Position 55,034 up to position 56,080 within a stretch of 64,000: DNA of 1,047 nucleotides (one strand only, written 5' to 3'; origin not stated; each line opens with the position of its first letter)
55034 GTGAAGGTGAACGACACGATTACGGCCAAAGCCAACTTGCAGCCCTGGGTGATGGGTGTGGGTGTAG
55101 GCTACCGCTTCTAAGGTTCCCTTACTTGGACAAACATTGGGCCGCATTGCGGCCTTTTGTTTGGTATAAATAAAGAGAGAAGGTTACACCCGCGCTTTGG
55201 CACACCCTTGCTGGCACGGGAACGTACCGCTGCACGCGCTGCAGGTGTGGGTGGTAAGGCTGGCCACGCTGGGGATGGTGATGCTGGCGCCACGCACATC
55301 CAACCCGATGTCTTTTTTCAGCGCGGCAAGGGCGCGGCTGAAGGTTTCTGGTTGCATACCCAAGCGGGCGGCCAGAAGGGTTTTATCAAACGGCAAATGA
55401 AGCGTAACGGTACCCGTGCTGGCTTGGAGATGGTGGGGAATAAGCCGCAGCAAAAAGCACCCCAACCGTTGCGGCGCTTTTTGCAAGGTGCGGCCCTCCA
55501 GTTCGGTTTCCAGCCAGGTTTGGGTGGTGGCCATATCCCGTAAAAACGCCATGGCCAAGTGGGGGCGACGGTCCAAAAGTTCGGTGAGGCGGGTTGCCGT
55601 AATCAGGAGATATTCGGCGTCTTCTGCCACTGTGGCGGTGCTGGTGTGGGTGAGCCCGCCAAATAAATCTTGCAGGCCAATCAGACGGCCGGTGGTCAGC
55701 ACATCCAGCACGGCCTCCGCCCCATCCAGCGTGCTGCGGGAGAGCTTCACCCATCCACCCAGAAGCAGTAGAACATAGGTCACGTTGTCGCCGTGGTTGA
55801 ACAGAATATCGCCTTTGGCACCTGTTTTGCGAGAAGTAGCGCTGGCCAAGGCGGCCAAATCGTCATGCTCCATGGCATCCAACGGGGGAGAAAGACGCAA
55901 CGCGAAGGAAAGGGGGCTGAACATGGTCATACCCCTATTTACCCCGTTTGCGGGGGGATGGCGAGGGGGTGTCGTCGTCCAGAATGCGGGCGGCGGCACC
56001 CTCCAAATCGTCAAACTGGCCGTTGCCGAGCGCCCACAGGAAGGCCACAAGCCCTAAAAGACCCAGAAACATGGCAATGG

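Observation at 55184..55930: Crp/Fnr-family regulator with a C-terminal Cys4 cluster instead of N-terminal FNR cysteines, encoded at the 3' end of the ccoNOQP-ccoGHIS operon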

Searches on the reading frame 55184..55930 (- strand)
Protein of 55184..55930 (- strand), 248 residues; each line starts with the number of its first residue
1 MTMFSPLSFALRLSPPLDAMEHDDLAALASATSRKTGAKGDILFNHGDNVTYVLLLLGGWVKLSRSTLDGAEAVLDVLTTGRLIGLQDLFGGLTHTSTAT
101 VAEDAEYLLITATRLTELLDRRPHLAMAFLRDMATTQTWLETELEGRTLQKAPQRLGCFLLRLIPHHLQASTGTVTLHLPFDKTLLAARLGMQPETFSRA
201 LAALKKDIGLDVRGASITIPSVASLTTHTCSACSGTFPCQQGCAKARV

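Call 4: search_protein_families(library=pfam, proteins=[window:55187-55930:-], max_evalue=1)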
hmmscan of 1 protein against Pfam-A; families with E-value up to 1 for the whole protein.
window:55187-55930:- (248 aa): 2 families
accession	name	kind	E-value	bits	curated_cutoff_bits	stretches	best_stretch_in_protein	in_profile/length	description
PF00027.35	cNMP_binding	-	9.7e-15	54.8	27.5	1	38-121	5-88/89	Cyclic nucleotide-binding domain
PF13545.12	HTH_Crp_2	-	2.1e-11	44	27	1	154-225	1-67/70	Crp-like helix-turn-helix domain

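Call 5: search_protein_families(library=ncbifam, proteins=[window:55187-55930:-], max_evalue=1)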
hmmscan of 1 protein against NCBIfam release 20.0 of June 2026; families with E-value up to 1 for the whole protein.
window:55187-55930:- (248 aa): 11 families
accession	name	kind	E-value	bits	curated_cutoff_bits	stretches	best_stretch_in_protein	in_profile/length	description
NF006901.0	PRK09392.1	equivalog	1.8e-22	79.8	211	1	12-226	10-218/236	transcriptional activator FtrB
NF050815.1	TransActFtrBCaul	equivalog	3.5e-15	55.9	300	1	11-225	11-219/251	transcriptional activator FtrB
NF008365.0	PRK11161.1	subfamily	4.9e-11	42.4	228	1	21-228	35-242/250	fumarate/nitrate reduction transcriptional regulator Fnr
NF045989.1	TransRegFnrLRhodb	equivalog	1.4e-10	40.8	300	1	21-235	25-241/245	transcriptional regulator FnrL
TIGR03697.1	NtcA_cyano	equivalog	3.4e-08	33.5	244.95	1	41-221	2-184/193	global nitrogen regulator NtcA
NF041163.2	encap_f2b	equivalog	6.3e-08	32.2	400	1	15-132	77-196/450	family 2B encapsulin nanocompartment shell protein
NF050806.1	TransRegFixKCaul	equivalog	8.5e-06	25.1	300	1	25-207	16-191/215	transcriptional regulator FixK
TIGR03896.1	cyc_nuc_ocin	subfamily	1.2e-05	24.9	161.05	1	20-135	149-264/317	bacteriocin-type transport-associated protein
NF058543.1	ActPatMycb56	equivalog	0.00024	20.1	460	1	20-104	7-90/317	acetyltransferase Pat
NF053664.1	TransRegPtrACyano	equivalog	0.0003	20.2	300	1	53-210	30-180/196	Crp/Fnr family transcriptional regulator PtrA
NF008732.0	PRK11753.1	equivalog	0.00057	19.4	266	1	28-136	20-128/214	cAMP-activated global transcriptional regulator CRP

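Call 10: find_homologous_proteins(query=window:55187-55930:-, max_evalue=0.00001)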
Query window:55187-55930:- (248 aa): 200 proteins with E <= 0.00001 among 5566 candidates; the best 120 are listed.
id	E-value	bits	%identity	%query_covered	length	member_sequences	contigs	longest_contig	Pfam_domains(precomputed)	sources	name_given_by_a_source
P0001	1.3e-155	534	100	99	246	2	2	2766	PF13545.13,PF00027.36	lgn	-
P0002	8.3e-108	378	72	98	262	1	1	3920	PF13545.13,PF00027.36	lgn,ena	-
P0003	9.2e-68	247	53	96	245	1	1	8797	PF13545.13,PF00027.36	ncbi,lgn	ncbi:MAG: Crp/Fnr family transcriptional regulator [Alphaproteobacteria bacterium]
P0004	2.1e-58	216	49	90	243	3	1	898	PF13545.13,PF00027.36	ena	-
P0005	7.9e-58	214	71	57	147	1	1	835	PF00027.36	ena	-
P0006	2.9e-55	206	52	81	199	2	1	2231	PF13545.13,PF00027.36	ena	-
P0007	6.1e-55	205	47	89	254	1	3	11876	PF13545.13,PF00027.36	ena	-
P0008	5.6e-54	202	48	93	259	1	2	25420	PF13545.13,PF00027.36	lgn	-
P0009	6.5e-53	198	45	91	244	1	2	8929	PF13545.13,PF00027.36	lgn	-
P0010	1.0e-52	197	44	93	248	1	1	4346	PF13545.13,PF00027.36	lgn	-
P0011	1.3e-52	197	50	85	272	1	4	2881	PF13545.13,PF00027.36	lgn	-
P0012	5.2e-52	195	44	96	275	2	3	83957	PF13545.13,PF00027.36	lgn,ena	-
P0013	1.4e-51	194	48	84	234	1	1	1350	PF13545.13,PF00027.36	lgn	-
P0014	2.7e-51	193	50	81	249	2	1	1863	PF13545.13,PF00027.36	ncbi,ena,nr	ncbi:MAG: Crp/Fnr family transcriptional regulator [Rickettsiales bacterium]|nr:Crp/Fnr family trans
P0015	3.5e-51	192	43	93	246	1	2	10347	PF13545.13,PF00027.36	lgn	-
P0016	4.5e-51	192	47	82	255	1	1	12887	PF13545.13,PF00027.36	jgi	-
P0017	6.6e-51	191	46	87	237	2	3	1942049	PF13545.13,PF00027.36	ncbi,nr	ncbi:MAG: Crp/Fnr family transcriptional regulator [Rhodospirillales bacterium]|nr:Crp/Fnr family tr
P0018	6.8e-51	191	48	87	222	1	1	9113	PF13545.13,PF00027.36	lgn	-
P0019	8.2e-51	191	49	81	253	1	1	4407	PF13545.13,PF00027.36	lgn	-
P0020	8.6e-51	191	49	81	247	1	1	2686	PF13545.13,PF00027.36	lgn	-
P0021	1.5e-50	190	43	95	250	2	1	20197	PF13545.13,PF00027.36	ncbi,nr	ncbi:MAG: Crp/Fnr family transcriptional regulator [Alphaproteobacteria bacterium]|nr:Crp/Fnr family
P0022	1.5e-50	190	41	96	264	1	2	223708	PF13545.13,PF00027.36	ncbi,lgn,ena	-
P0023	1.8e-50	190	48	82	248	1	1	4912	PF13545.13,PF00027.36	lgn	-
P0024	2.0e-50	190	48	82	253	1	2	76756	PF13545.13,PF00027.36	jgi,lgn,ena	jgi:CRP-like cAMP-binding protein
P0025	2.0e-50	190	44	95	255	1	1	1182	PF13545.13,PF00027.36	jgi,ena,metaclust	metaclust:\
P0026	2.2e-50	190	42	91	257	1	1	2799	PF13545.13,PF00027.36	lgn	-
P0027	3.1e-50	189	43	95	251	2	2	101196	PF13545.13,PF00027.36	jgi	jgi:CRP-like cAMP-binding protein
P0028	4.5e-50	189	43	96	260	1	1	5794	PF13545.13,PF00027.36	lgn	-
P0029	5.0e-50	189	45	83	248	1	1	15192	PF13545.13,PF00027.36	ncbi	-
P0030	5.1e-50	189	47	81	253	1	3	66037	PF13545.13,PF00027.36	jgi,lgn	jgi:CRP-like cAMP-binding protein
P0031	5.3e-50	189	43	92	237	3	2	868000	PF13545.13,PF00027.36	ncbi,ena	-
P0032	6.5e-50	188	43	90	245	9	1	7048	PF13545.13,PF00027.36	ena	-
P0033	7.3e-50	188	43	95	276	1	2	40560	PF13545.13,PF00027.36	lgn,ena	-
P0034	8.2e-50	188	42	97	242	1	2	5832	PF13545.13,PF00027.36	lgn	-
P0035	1.4e-49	187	46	92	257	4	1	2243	PF13545.13,PF00027.36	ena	-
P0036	1.6e-49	187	45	87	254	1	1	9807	PF13545.13,PF00027.36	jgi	jgi:CRP-like cAMP-binding protein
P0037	2.0e-49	187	43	96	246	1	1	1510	PF13545.13,PF00027.36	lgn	-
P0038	3.1e-49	186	48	81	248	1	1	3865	PF13545.13,PF00027.36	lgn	-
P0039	5.0e-49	185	45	90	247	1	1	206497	PF13545.13,PF00027.36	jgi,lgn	-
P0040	5.3e-49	185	47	87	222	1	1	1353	PF13545.13,PF00027.36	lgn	-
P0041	7.3e-49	185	44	91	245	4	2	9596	PF13545.13,PF00027.36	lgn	-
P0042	1.1e-48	184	45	90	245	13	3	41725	PF13545.13,PF00027.36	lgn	-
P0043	1.1e-48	184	44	86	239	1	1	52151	PF13545.13,PF00027.36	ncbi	-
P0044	1.2e-48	184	48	81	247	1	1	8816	PF13545.13,PF00027.36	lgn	-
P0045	1.2e-48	184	44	87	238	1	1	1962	PF13545.13,PF00027.36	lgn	-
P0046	1.3e-48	184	47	82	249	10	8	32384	PF13545.13,PF00027.36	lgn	-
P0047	1.6e-48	184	44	87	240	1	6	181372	PF13545.13,PF00027.36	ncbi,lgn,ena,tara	tara:strand:- start:14235 stop:14957 length:723 start_codon:yes stop_codon:yes gene_type:complete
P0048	1.7e-48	184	42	94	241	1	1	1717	PF13545.13,PF00027.36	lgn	-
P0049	2.6e-48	183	43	95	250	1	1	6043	PF13545.13,PF00027.36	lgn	-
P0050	4.2e-48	182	44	81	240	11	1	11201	PF13545.13,PF00027.36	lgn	-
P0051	5.8e-48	182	44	88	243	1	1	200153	PF13545.13,PF00027.36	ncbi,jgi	jgi:CRP-like cAMP-binding protein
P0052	6.6e-48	182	45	82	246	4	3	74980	PF13545.13,PF00027.36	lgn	-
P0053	7.1e-48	182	45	92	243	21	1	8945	PF13545.13,PF00027.36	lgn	-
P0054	7.7e-48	181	44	90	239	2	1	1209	PF13545.13,PF00027.36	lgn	-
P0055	9.2e-48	181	46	80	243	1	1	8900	PF13545.13,PF00027.36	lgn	-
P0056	1.6e-47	180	45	85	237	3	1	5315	PF13545.13,PF00027.36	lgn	-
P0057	1.6e-47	180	44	93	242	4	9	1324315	PF13545.13,PF00027.36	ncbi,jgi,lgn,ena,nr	ncbi:MAG: Crp/Fnr family transcriptional regulator [Bdellovibrionales bacterium]|jgi:CRP-like cAMP-b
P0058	1.6e-47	180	46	81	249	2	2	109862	PF13545.13,PF00027.36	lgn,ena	-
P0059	2.2e-47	180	42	90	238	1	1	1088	PF13545.13,PF00027.36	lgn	-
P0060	2.3e-47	180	43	92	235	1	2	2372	PF13545.13,PF00027.36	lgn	-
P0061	2.3e-47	180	44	90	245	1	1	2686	PF13545.13,PF00027.36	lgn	-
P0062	3.3e-47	179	45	83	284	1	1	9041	PF13545.13,PF00027.36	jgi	jgi:CRP/FNR family transcriptional regulator, dissimilatory nitrate respiration regulator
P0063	4.0e-47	179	41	93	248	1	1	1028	PF13545.13,PF00027.36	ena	-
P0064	4.8e-47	179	44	87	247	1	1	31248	PF13545.13,PF00027.36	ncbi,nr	ncbi:MAG: Crp/Fnr family transcriptional regulator [Alphaproteobacteria bacterium]|nr:Crp/Fnr family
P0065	4.9e-47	179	44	88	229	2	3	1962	PF13545.13,PF00027.36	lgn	-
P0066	5.0e-47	179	43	86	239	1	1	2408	PF13545.13,PF00027.36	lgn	-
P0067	6.8e-47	178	42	95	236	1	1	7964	PF13545.13,PF00027.36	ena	-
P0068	1.0e-46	178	48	81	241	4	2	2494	PF13545.13,PF00027.36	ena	-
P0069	1.1e-46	178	46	81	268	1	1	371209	PF13545.13,PF00027.36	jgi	jgi:CRP/FNR family transcriptional regulator, dissimilatory nitrate respiration regulator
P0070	1.1e-46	178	43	90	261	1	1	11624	PF13545.13,PF00027.36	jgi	jgi:CRP-like cAMP-binding protein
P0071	1.4e-46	177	40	92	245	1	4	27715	PF13545.13,PF00027.36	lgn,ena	-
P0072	2.1e-46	177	44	92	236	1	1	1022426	PF13545.13,PF00027.36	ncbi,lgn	-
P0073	2.3e-46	177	45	88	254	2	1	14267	PF13545.13,PF00027.36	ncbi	-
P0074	2.3e-46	177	42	95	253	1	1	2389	PF13545.13,PF00027.36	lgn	-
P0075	2.9e-46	176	42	88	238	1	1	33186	PF13545.13,PF00027.36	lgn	-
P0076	3.4e-46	176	44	82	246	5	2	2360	PF13545.13,PF00027.36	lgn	-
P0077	3.9e-46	176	45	82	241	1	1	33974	PF13545.13,PF00027.36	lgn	-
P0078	6.4e-46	175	42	88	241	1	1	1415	PF13545.13,PF00027.36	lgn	-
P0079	6.7e-46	175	40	97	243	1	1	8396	PF13545.13,PF00027.36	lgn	-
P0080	1.4e-45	174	43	92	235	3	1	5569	PF13545.13,PF00027.36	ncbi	-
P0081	1.5e-45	174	45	81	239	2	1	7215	PF13545.13,PF00027.36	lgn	-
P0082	1.6e-45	174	48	73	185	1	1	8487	PF13545.13,PF00027.36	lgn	-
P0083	1.8e-45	174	44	87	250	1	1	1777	PF13545.13,PF00027.36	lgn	-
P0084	2.1e-45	173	41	93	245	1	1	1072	PF13545.13,PF00027.36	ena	-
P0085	3.4e-45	173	41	93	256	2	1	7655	PF13545.13,PF00027.36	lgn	-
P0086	3.6e-45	173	48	87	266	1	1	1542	PF13545.13,PF00027.36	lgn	-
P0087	3.7e-45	173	42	86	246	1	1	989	PF13545.13,PF00027.36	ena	-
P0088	4.4e-45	172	43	87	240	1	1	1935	PF13545.13,PF00027.36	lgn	-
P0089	4.7e-45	172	43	91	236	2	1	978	PF13545.13,PF00027.36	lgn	-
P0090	4.9e-45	172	43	82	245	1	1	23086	PF13545.13,PF00027.36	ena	-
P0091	7.7e-45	172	43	93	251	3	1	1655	PF13545.13,PF00027.36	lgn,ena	-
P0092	8.8e-45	171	41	92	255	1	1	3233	PF13545.13,PF00027.36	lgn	-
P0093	9.9e-45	171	40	91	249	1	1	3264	PF13545.13,PF00027.36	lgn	-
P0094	1.1e-44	171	41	92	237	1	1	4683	PF13545.13,PF00027.36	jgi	-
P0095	1.2e-44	171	42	93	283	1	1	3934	PF13545.13,PF00027.36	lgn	-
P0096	1.5e-44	171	42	93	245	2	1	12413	PF13545.13,PF00027.36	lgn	-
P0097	1.6e-44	171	41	93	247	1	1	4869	PF13545.13,PF00027.36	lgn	-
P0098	1.6e-44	171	40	94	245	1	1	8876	PF13545.13,PF00027.36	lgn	-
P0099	1.8e-44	170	41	92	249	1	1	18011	PF13545.13,PF00027.36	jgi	jgi:CRP/FNR family transcriptional regulator, dissimilatory nitrate respiration regulator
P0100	1.8e-44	170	43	82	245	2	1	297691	PF13545.13,PF00027.36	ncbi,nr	ncbi:MAG: Crp/Fnr family transcriptional regulator [Proteobacteria bacterium]|nr:Crp/Fnr family tran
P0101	2.5e-44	170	42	90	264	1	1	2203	PF13545.13,PF00027.36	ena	-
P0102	3.3e-44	170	44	81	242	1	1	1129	PF13545.13,PF00027.36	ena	-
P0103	4.1e-44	169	41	91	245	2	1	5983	PF13545.13,PF00027.36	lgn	-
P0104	6.1e-44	169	41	96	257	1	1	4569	PF13545.13,PF00027.36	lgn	-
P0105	7.3e-44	168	42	92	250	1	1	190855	PF13545.13,PF00027.36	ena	-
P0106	9.7e-44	168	41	89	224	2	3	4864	PF13545.13,PF00027.36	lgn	-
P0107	2.4e-43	167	41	90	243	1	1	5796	PF13545.13,PF00027.36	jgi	jgi:CRP-like cAMP-binding protein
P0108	3.0e-43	166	41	81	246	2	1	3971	PF13545.13,PF00027.36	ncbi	-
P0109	3.6e-43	166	40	93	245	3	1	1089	PF13545.13,PF00027.36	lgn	-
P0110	5.5e-43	166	43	80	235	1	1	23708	PF13545.13,PF00027.36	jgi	jgi:CRP-like cAMP-binding protein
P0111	7.3e-43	165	43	81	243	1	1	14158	PF13545.13,PF00027.36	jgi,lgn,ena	-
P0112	7.9e-43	165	41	96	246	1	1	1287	PF13545.13,PF00027.36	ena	-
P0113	1.0e-42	165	41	86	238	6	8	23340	PF13545.13,PF00027.36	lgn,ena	-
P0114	1.4e-42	164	39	88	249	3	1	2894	PF13545.13,PF00027.36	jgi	-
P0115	2.3e-42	163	43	90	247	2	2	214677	PF13545.13,PF00027.36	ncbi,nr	ncbi:MAG: Crp/Fnr family transcriptional regulator [Rhodospirillales bacterium]|nr:Crp/Fnr family tr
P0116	2.6e-42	163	41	96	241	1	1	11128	PF13545.13,PF00027.36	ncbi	-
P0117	4.3e-42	163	39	95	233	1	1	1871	PF13545.13,PF00027.36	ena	-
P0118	4.5e-42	163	41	91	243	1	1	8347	PF13545.13,PF00027.36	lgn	-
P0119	5.9e-42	162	42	89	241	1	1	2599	PF13545.13,PF00027.36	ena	-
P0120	6.5e-42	162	42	87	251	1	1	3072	PF13545.13,PF00027.36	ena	-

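Call 11: search_solved_structures(query=window:55187-55930:-, max_evalue=0.01, show_alignments=2)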
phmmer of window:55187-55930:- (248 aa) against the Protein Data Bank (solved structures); distinct sequences matched with E-value up to 0.01: 27.
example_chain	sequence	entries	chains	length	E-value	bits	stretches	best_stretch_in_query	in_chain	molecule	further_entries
3h3z_A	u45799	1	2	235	1.6e-19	73.9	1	25-227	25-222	Cyclic nucleotide-binding protein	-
3fx3_A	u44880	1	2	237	1.7e-19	73.9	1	24-227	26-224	Cyclic nucleotide-binding protein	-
7pza_A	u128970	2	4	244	5.1e-12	49.4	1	13-209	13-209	Putative cAMP-binding protein-catabolite gene activator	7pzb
2pqq_A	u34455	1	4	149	6.5e-12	49.1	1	10-135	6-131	Putative transcriptional regulator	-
3dkw_A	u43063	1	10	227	1.2e-11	48.2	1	16-217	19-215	DNR protein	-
4ev0_A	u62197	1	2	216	1.3e-07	35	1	23-207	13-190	Transcription regulator, Crp family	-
7ets_A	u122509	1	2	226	2.1e-07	34.3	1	35-218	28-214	Crp/Fnr family transcriptional regulator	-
9qlt_A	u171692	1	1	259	3.4e-07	33.6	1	33-222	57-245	FNR type regulator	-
9qly_A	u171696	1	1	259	4.2e-07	33.3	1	33-222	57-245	FNR type regulator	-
9qmc_A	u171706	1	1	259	5.1e-07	33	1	28-222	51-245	FNR type regulator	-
3d0s_A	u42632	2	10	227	5.1e-07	33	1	20-220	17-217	TRANSCRIPTIONAL REGULATORY PROTEIN | PROBABLE TRANSCRIPTIONAL REGULATORY PROTEIN (PROBABLY CRP/ FNR-FAMILY)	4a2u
3h3u_A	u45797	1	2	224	5.1e-07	33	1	20-220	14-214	PROBABLE TRANSCRIPTIONAL REGULATORY PROTEIN (PROBABLY CRP/FNR-FAMILY)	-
3mzh_A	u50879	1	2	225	5.2e-07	33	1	20-220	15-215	PROBABLE TRANSCRIPTIONAL REGULATORY PROTEIN (PROBABLY CRP/FNR-FAMILY)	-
3i54_A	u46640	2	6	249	5.3e-07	33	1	20-220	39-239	Transcriptional regulator, Crp/Fnr family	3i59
9qll_A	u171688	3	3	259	5.7e-07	32.9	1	33-222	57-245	FNR type regulator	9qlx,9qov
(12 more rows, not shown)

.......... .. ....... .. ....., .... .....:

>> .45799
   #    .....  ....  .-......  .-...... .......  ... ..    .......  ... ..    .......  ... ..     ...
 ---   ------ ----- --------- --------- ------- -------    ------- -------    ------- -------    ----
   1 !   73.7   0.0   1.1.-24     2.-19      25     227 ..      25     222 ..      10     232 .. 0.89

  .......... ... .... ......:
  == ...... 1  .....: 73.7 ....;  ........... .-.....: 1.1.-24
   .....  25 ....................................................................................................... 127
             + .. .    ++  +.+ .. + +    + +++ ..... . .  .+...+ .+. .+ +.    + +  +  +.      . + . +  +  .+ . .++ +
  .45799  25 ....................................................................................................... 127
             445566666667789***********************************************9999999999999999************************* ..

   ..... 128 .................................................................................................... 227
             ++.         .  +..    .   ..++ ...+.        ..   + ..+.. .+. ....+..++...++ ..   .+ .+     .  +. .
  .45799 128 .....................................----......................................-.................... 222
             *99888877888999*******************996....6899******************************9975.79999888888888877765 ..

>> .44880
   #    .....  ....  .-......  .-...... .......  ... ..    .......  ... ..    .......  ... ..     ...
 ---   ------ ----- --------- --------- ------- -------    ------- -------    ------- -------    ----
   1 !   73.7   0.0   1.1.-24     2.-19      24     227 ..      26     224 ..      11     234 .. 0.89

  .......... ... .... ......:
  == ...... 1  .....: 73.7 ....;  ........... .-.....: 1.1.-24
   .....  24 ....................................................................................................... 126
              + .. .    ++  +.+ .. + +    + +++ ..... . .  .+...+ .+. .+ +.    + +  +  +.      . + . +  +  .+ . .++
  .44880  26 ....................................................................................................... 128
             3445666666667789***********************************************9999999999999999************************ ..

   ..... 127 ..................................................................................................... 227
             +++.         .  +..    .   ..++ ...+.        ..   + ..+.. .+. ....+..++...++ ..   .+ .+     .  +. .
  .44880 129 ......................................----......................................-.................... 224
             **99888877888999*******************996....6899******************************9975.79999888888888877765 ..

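Call 15: find_related_loci(query=window:55187-55930:-, collection=genome_contigs, flank=10000)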
Query window:55187-55930:- (248 aa) in genome_contigs; peptide patterns used: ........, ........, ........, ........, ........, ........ (x = any residue, [..] = any of these).
377 stretches matched a pattern; 222 encode a relative of the query (tblastn E <= 1e-3); the best 80 are kept; 80 distinct loci.
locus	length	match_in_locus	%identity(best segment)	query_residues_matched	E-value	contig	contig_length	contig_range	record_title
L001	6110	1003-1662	49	25-246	3e-63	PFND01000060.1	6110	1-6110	MAG: Alphaproteobacteria bacterium CG_4_10_14_0_8_um_filter_53_9 CG_4_10_14_0.8_um_filter_scaffold_9676_c, whole genome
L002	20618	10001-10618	45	39-243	7e-61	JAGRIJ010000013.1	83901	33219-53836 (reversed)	MAG: Alphaproteobacteria bacterium isolate HKST-UBA22 k127_445671, whole genome shotgun sequence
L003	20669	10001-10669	44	16-240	2e-59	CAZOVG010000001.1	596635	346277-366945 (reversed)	MAG TPA_asm: uncultured Pseudobdellovibrionaceae bacterium isolate SRP329715_co2_156 genome assembly, contig: NODE_5_len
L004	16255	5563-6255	43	6-240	4e-59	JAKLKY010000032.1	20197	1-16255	MAG: Alphaproteobacteria bacterium isolate MAG.289 MAG.289-NODE_32_length_20197_cov_3.871620, whole genome shotgun seque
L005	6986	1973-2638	45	15-239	6e-59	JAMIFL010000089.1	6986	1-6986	MAG: Alphaproteobacteria bacterium isolate UR_AS_metabat.35 k201_2156624, whole genome shotgun sequence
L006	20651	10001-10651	47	18-240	9e-59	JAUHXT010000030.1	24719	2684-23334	MAG: Alphaproteobacteria bacterium isolate 3_bin.2 NODE_2525_length_24719_cov_1.061036, whole genome shotgun sequence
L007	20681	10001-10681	43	11-240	1e-58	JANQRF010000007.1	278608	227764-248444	MAG: Alphaproteobacteria bacterium isolate IP29b_bin.51 k99_2327107, whole genome shotgun sequence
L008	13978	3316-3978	44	17-240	2e-58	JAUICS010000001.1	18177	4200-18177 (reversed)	MAG: Alphaproteobacteria bacterium isolate 7_bin.41 NODE_2823_length_18177_cov_0.842382, whole genome shotgun sequence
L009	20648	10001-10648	46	23-240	2e-58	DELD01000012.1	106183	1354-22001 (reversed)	MAG TPA_asm: Micavibrio sp. UBA2705 UBA2705_contig_785, whole genome shotgun sequence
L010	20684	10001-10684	41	11-240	2e-58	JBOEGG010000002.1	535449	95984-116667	MAG: Alphaproteobacteria bacterium isolate PBSAalp5 PBSA13_contig_22, whole genome shotgun sequence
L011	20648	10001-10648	44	23-240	6e-58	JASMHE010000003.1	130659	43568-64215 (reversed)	MAG: Alphaproteobacteria bacterium isolate ETNP7_MAG_65 c_000000367827, whole genome shotgun sequence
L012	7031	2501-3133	47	27-240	1e-57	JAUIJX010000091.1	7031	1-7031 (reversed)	MAG: Alphaproteobacteria bacterium isolate Co_bin.335 NODE_60723_length_7031_cov_0.718424, whole genome shotgun sequence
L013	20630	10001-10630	46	28-240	1e-57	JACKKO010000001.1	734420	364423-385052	MAG: Hyphomicrobiales bacterium isolate HK-STAS-PROT-67 HK-STAS-PROT-67_1, whole genome shotgun sequence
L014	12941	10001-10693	42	7-240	3e-57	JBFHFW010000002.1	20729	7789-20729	MAG: Alphaproteobacteria bacterium isolate Mix_sand07.2021.05.G.138 k141_313170_length_20729_cov_80.7238, whole genome s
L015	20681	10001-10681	41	15-240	3e-57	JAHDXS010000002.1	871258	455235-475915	MAG: Alphaproteobacteria bacterium isolate PRO23 NODE_6_length_871258_cov_22.685697, whole genome shotgun sequence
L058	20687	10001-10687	41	16-241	2e-53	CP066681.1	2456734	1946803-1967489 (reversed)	MAG: Micavibrio aeruginosavorus isolate NC_groundwater_70_Ag_B-0.1um_54_66 chromosome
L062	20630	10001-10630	46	28-240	4e-53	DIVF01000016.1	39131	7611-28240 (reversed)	MAG TPA_asm: Micavibrio sp. UBA6139 UBA6139_contig_50739, whole genome shotgun sequence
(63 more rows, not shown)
